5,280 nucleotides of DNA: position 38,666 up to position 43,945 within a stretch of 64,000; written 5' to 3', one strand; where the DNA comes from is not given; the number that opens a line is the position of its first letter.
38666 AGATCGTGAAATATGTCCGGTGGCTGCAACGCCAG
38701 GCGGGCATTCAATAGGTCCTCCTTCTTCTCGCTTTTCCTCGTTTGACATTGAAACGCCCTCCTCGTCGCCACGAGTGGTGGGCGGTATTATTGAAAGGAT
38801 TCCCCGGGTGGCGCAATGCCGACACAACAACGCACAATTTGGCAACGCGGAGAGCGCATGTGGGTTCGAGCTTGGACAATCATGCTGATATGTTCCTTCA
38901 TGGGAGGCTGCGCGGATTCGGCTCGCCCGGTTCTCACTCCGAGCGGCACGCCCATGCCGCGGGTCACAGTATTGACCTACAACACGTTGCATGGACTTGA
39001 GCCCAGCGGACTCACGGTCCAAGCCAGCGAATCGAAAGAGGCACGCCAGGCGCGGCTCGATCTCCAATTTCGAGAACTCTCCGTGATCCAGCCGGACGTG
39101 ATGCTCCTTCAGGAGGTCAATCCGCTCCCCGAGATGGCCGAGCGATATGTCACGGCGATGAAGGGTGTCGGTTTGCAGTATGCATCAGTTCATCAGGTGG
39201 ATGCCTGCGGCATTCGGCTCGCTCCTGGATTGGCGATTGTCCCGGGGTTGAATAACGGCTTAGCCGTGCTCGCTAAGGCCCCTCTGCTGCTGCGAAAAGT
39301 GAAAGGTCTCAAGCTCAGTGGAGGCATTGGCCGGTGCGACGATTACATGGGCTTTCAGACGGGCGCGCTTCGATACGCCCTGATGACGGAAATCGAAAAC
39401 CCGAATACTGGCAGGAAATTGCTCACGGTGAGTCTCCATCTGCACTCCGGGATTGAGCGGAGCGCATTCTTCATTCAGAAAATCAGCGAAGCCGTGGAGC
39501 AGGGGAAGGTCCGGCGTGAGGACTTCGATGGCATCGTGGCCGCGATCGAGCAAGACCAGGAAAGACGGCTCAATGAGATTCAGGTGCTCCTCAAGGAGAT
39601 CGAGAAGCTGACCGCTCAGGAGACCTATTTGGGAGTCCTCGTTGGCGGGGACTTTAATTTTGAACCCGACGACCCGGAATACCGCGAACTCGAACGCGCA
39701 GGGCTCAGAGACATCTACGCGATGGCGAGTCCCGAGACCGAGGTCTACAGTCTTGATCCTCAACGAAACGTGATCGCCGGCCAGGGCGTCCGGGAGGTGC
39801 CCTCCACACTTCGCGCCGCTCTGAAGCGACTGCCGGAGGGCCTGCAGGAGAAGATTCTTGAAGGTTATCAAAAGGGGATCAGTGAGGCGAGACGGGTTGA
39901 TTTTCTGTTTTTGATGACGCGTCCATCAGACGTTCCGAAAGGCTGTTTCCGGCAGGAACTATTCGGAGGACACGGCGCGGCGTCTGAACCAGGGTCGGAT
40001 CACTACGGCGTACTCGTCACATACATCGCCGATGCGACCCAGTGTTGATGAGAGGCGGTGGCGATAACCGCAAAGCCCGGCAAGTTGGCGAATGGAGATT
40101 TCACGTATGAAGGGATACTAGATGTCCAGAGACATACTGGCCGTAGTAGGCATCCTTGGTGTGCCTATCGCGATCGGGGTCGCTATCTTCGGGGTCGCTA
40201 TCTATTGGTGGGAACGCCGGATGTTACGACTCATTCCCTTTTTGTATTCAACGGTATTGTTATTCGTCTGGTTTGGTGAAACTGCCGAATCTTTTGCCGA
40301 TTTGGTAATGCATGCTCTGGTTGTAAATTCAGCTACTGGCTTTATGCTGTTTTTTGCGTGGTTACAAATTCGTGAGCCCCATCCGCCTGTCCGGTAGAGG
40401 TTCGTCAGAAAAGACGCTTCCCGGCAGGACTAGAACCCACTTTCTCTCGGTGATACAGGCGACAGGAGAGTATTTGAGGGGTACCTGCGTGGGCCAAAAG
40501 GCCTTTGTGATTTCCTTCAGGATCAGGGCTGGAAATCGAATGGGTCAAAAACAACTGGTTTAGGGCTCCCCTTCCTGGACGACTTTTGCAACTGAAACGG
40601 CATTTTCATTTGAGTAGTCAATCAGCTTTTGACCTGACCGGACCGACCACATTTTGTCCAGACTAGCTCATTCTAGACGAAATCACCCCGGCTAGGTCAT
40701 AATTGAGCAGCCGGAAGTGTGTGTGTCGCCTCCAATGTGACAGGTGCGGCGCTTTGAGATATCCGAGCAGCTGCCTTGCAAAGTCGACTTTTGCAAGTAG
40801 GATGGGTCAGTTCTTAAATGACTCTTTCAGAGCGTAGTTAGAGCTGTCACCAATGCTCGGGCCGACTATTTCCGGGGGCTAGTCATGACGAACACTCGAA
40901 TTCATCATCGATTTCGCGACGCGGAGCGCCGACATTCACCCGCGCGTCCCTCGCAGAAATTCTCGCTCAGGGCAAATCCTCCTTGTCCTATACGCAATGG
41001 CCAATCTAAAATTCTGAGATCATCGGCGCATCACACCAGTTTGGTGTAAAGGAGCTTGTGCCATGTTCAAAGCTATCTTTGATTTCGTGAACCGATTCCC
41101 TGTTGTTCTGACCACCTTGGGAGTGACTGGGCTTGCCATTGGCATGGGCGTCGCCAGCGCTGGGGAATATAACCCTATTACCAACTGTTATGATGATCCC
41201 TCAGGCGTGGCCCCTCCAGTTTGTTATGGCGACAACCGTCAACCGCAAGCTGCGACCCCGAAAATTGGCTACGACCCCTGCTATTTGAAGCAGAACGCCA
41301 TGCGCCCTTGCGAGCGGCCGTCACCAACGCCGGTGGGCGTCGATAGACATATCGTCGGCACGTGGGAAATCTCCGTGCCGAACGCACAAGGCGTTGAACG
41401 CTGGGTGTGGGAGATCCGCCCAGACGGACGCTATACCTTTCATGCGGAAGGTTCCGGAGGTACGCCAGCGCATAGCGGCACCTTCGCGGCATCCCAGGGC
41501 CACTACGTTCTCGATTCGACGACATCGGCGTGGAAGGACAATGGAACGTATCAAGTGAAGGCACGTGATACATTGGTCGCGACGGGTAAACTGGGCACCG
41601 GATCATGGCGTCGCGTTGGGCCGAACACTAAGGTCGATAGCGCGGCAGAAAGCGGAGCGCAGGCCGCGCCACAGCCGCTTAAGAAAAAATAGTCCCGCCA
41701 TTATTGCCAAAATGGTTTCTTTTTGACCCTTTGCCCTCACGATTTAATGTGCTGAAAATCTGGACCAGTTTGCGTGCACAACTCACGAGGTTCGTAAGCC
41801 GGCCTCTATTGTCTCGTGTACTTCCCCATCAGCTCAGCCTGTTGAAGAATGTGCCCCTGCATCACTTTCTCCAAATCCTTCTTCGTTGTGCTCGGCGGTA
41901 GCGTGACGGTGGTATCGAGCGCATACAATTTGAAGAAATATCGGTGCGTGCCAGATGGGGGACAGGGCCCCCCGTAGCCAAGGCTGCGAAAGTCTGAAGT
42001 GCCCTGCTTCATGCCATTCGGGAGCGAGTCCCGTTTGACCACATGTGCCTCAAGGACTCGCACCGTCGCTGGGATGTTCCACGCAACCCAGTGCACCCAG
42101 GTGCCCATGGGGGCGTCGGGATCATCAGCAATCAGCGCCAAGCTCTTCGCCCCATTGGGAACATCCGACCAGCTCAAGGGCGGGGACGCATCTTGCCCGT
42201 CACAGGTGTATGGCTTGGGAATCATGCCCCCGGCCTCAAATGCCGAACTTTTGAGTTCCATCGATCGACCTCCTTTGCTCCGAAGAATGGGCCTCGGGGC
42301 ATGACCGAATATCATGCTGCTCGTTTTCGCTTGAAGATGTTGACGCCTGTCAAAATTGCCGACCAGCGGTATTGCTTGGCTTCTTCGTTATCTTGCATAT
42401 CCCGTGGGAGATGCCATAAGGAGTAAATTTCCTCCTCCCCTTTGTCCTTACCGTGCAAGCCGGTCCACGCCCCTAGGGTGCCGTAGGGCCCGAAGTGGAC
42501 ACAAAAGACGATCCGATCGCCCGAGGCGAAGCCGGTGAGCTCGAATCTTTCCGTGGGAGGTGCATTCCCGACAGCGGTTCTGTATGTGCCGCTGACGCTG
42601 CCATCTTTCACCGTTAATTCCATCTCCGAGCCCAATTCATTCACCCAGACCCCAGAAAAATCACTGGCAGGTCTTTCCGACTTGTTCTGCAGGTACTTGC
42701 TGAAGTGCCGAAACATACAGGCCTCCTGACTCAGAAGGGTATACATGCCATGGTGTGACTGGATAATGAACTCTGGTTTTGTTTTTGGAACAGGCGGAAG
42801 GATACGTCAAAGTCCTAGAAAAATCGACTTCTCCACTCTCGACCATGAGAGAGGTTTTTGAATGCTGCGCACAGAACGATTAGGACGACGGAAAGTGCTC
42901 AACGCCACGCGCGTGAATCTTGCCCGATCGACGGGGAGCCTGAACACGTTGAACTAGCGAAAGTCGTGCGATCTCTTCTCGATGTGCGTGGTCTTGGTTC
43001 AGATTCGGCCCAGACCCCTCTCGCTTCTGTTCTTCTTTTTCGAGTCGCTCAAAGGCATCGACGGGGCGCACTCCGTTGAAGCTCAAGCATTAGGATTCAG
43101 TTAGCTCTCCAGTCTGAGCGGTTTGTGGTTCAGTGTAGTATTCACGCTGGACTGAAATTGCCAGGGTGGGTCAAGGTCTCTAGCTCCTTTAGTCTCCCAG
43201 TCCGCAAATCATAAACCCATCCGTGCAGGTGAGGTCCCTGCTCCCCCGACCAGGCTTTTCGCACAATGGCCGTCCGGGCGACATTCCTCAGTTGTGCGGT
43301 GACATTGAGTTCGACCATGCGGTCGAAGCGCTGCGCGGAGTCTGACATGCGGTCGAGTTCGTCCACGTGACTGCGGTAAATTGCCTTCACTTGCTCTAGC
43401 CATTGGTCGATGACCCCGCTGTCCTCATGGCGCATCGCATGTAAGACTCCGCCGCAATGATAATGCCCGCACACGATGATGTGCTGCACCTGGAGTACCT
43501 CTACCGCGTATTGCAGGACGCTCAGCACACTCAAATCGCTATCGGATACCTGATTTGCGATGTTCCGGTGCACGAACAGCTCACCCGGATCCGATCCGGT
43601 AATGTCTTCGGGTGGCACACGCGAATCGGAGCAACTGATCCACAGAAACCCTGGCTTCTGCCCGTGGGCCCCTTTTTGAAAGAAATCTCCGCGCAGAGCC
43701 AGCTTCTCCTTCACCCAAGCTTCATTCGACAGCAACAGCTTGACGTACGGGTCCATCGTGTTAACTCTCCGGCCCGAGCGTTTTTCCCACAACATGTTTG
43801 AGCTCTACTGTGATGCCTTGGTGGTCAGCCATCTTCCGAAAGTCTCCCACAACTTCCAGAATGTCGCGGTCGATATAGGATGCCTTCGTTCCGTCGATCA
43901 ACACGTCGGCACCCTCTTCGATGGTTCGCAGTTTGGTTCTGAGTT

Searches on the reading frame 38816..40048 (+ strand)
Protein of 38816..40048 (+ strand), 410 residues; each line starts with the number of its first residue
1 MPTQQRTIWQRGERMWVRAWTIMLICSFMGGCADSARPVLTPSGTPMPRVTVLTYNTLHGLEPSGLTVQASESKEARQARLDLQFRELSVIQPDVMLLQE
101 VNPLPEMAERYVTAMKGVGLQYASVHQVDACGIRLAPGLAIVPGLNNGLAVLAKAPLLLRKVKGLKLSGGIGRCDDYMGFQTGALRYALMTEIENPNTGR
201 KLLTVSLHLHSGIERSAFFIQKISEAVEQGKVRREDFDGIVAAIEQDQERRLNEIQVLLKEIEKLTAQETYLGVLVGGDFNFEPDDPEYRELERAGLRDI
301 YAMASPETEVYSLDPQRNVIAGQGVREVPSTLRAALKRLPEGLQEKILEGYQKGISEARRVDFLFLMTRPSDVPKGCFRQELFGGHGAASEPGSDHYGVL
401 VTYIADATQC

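Call 36: search_protein_families(library=pfam, proteins=[window:38816-40048:+], max_evalue=0.001)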
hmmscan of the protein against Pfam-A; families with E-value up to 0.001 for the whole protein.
window:38816-40048:+ (410 aa): 1 family
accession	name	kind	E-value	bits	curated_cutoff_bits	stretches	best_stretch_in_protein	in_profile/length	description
PF03372.29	Exo_endo_phos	-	1.5e-10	41.7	24.5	1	53-312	1-174/225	Endonuclease/Exonuclease/phosphatase family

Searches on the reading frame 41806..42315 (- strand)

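Call 15: search_protein_families(library=pfam, proteins=[window:41806-42315:-], max_evalue=0.01)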
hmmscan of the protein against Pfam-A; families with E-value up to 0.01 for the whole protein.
window:41806-42315:- (169 aa): 1 family
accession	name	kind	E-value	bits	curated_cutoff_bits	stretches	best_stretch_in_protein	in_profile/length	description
PF01161.25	PBP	-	5.4e-45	153.5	24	1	32-166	2-135/135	Phosphatidylethanolamine-binding protein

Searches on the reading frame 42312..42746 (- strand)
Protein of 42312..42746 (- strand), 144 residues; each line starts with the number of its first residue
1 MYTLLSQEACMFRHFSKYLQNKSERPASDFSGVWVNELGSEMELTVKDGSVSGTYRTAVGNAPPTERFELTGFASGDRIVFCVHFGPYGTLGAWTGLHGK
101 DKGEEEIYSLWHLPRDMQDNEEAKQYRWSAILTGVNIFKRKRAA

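Call 15: search_protein_families(library=pfam, proteins=[window:42312-42746:-], max_evalue=0.01)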
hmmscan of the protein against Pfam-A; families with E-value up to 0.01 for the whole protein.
window:42312-42746:- (144 aa): 1 family
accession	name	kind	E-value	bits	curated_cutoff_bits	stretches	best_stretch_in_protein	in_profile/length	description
PF01382.22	Avidin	-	1.3e-18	67.9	24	1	30-139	2-116/116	Avidin family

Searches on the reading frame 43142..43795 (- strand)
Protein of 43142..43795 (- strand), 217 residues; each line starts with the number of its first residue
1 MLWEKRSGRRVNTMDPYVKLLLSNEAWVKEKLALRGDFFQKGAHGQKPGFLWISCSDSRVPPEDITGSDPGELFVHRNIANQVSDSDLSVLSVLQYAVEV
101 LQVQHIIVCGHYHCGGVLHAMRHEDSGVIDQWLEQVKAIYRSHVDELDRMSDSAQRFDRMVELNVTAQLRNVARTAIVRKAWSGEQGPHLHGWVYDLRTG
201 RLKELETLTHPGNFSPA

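Call 15: search_protein_families(library=pfam, proteins=[window:43142-43795:-], max_evalue=0.01)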
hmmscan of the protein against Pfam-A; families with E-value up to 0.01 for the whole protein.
window:43142-43795:- (217 aa): 1 family
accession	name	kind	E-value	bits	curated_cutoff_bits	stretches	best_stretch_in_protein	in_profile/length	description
PF00484.24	Pro_CA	-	2.5e-52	177.7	25.7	1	51-202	2-156/156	Carbonic anhydrase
